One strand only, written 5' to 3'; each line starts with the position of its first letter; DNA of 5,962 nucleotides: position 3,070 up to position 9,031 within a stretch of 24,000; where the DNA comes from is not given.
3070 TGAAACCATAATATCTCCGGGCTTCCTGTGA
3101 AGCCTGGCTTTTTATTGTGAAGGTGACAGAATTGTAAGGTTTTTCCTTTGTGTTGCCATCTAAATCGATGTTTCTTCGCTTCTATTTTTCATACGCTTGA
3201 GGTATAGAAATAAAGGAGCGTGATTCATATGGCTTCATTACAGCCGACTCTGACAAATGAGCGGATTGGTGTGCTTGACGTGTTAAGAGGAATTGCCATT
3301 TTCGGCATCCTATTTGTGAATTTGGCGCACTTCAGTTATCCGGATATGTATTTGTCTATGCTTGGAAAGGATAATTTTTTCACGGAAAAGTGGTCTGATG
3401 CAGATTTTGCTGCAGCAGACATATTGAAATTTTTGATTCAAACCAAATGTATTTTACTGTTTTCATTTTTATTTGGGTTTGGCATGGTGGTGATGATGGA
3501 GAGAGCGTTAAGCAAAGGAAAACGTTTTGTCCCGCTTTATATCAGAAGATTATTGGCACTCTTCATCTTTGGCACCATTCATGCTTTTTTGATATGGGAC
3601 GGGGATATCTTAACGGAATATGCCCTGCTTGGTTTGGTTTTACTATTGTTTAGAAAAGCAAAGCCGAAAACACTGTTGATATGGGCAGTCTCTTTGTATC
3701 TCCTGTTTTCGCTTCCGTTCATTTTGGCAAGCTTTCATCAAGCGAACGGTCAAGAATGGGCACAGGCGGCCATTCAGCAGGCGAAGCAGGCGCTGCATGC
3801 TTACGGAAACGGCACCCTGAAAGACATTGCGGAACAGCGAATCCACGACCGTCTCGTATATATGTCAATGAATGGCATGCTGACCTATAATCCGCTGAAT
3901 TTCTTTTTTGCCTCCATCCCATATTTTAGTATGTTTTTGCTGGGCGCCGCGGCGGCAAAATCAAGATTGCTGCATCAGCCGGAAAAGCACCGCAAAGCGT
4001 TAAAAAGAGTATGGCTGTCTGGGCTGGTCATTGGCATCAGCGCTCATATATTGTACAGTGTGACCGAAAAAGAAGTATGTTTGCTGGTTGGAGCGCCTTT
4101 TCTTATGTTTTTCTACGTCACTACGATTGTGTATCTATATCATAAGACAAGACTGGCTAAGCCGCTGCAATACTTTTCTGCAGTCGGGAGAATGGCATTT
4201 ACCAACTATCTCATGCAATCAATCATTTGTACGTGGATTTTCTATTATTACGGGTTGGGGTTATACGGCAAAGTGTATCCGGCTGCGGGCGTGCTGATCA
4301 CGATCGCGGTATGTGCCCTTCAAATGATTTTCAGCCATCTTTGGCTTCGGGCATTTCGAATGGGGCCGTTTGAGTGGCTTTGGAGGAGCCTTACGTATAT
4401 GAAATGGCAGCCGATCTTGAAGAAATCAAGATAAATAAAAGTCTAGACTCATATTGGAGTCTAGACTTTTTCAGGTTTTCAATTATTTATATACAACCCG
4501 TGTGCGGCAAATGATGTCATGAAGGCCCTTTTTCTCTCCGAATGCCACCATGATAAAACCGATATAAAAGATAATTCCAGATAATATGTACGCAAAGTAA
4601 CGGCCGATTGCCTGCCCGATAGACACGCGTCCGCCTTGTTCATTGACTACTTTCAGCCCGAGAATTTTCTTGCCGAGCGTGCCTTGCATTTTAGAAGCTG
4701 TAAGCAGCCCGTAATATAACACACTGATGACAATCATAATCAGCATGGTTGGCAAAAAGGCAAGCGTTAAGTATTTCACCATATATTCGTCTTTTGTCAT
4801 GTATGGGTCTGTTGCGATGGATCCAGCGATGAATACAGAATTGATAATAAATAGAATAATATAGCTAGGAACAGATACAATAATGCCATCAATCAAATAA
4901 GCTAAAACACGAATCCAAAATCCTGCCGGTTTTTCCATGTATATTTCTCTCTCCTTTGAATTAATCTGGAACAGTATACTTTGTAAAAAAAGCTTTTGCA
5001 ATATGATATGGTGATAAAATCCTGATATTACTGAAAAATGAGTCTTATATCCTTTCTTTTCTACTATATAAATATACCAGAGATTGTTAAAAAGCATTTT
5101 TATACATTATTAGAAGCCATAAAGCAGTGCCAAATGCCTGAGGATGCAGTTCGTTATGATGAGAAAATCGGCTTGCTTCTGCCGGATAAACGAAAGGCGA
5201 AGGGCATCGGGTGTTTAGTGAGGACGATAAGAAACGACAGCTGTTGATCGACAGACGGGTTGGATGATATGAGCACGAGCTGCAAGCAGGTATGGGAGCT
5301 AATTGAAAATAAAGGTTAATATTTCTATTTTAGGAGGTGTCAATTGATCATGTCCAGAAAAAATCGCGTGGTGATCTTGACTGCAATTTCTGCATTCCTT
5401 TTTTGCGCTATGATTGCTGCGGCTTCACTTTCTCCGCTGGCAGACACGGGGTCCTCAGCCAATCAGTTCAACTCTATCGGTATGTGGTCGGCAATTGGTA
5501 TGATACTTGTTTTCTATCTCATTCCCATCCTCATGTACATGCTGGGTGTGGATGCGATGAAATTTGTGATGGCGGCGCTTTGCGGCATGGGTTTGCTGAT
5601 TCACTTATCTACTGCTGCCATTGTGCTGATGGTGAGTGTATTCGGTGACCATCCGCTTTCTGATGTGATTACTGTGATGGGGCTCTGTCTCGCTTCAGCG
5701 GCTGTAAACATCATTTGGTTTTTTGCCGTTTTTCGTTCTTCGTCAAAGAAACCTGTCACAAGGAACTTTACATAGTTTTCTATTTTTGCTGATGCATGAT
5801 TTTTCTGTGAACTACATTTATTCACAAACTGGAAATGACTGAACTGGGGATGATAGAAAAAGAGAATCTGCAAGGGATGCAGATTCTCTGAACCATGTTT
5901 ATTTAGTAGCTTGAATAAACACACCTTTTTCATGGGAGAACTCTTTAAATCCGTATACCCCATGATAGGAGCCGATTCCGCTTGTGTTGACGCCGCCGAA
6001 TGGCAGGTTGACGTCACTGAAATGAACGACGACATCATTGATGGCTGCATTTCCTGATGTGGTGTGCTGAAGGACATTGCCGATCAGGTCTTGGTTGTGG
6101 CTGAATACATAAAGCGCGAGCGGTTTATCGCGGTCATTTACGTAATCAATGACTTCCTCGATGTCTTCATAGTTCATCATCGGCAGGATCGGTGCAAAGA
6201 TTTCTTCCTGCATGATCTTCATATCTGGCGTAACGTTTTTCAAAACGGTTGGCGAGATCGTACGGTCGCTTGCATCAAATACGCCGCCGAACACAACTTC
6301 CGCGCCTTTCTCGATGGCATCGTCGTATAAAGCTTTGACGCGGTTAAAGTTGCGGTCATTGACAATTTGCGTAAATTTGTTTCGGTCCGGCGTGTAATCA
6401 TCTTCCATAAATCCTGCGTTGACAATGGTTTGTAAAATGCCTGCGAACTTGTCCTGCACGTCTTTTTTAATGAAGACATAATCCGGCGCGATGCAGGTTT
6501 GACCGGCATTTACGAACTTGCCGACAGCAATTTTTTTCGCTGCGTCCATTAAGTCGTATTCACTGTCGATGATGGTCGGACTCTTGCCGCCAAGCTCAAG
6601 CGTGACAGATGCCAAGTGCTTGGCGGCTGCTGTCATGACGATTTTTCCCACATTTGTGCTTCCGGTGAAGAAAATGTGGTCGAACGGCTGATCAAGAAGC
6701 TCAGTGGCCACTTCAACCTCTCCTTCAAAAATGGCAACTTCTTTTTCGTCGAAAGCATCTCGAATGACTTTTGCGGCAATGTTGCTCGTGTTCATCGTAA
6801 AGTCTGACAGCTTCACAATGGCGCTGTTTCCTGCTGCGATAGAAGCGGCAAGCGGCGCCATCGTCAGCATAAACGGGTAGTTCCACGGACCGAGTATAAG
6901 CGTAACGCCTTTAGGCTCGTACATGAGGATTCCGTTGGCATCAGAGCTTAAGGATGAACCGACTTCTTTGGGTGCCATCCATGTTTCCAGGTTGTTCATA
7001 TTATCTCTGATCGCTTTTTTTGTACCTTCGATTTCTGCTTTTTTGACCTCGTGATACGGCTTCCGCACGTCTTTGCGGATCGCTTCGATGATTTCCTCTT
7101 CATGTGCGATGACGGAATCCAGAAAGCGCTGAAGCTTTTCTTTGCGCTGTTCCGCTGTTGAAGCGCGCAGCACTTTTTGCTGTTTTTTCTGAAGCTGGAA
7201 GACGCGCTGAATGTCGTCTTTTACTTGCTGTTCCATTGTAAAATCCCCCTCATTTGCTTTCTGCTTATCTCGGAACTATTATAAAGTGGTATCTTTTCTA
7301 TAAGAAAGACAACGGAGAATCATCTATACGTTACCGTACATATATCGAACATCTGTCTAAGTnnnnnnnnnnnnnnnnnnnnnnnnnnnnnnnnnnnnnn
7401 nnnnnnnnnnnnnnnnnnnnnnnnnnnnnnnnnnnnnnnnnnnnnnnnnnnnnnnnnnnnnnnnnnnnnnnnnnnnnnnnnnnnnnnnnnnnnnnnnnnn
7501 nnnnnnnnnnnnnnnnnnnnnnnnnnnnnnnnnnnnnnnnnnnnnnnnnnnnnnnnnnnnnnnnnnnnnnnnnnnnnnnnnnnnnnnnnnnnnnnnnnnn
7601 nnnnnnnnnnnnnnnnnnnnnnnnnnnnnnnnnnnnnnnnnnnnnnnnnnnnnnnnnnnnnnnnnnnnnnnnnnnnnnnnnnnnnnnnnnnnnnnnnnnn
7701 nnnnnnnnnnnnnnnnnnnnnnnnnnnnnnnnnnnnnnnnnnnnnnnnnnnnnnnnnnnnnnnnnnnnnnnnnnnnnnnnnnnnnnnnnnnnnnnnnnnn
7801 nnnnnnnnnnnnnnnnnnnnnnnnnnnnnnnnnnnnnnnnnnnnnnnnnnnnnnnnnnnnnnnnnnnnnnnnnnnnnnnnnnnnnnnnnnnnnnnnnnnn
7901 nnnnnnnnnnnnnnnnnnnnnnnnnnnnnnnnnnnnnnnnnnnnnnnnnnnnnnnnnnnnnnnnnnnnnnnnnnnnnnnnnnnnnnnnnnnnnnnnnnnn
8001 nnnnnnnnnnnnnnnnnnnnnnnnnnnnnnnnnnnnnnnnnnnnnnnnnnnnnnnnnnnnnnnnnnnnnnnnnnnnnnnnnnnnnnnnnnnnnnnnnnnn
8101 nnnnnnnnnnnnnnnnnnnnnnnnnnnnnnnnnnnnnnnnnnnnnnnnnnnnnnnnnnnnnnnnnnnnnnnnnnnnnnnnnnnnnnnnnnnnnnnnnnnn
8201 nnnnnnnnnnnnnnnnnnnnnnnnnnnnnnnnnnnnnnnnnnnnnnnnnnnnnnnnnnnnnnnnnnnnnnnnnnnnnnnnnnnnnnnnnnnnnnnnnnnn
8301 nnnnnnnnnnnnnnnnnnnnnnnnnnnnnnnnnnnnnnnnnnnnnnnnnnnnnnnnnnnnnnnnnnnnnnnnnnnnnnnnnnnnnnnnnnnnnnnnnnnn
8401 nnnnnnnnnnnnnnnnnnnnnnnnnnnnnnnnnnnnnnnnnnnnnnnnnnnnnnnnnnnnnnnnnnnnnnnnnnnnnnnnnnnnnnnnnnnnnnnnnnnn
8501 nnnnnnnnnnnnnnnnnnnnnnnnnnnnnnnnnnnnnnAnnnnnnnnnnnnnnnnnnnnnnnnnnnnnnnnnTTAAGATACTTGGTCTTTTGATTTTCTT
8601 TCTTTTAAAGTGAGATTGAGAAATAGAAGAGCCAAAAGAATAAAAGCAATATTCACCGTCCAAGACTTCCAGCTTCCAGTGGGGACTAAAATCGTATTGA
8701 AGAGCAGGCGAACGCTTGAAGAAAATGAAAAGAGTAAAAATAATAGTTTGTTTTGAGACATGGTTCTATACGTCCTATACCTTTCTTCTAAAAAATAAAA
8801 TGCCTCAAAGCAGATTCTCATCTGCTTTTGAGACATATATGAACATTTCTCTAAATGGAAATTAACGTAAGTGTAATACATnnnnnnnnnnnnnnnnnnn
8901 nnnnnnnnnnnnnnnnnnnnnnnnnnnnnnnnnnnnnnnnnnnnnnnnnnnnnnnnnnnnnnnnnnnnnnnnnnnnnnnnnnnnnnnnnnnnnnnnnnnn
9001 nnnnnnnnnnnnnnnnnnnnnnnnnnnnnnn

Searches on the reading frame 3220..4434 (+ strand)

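Call 42: search_protein_families(library=pfam, proteins=[window:3220-4434:+], max_evalue=0.001)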
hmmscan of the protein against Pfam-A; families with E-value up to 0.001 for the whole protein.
window:3220-4434:+ (404 aa): 2 families
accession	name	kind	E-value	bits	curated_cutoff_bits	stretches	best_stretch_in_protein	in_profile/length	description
PF04235.18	DUF418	-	2.2e-50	171.2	23.6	1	245-395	1-163/163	Protein of unknown function (DUF418)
PF01757.29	Acyl_transf_3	-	0.00023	20.8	31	0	139-367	136-320/326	Acyltransferase domain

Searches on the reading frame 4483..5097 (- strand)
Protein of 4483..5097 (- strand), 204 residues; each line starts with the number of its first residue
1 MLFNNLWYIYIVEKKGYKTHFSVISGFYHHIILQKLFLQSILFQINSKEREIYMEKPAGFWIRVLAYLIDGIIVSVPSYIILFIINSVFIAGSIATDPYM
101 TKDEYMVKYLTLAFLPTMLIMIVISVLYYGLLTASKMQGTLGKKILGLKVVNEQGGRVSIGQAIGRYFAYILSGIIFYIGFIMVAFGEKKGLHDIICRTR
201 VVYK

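Call 42: search_protein_families(library=pfam, proteins=[window:4483-5097:-], max_evalue=0.001)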
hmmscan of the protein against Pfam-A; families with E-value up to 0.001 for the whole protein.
window:4483-5097:- (204 aa): 1 family
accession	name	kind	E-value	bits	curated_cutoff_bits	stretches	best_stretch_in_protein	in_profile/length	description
PF06271.18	RDD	-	3.3e-26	92.7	24.1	1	57-197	1-136/137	RDD family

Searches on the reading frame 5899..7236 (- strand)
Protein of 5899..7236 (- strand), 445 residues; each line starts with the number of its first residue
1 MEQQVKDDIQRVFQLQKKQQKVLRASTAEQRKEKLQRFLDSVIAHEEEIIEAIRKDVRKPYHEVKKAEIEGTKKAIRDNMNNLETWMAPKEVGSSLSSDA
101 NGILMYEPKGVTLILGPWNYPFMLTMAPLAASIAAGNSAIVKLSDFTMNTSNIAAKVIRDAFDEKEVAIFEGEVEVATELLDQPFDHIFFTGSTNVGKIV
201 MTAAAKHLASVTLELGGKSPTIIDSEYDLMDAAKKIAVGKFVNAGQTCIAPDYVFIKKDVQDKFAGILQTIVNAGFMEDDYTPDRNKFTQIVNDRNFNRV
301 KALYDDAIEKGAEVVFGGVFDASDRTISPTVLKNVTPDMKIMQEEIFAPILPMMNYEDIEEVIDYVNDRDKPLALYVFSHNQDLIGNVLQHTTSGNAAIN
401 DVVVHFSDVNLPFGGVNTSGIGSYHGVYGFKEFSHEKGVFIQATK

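Call 42: search_protein_families(library=pfam, proteins=[window:5899-7236:-], max_evalue=0.001)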
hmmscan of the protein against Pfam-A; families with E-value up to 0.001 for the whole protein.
window:5899-7236:- (445 aa): 2 families
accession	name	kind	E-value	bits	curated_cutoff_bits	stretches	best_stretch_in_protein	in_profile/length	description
PF00171.27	Aldedh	-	2.4e-97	326.8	23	1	5-437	27-459/461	Aldehyde dehydrogenase family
PF05893.19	LuxC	-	2.4e-05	23.9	21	1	104-261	84-245/401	Acyl-CoA reductase (LuxC)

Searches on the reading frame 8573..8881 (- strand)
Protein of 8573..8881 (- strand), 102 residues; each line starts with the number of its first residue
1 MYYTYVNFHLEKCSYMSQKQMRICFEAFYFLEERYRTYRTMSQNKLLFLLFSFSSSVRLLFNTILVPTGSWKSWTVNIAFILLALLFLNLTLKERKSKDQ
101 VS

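Call 42: search_protein_families(library=pfam, proteins=[window:8573-8881:-], max_evalue=0.001)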
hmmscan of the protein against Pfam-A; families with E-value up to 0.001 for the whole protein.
window:8573-8881:- (102 aa): 0 families

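Call 77: search_protein_families(library=padloc, proteins=[window:8573-8881:-], max_evalue=1)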
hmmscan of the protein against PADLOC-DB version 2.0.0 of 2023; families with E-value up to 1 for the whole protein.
window:8573-8881:- (102 aa): 0 families
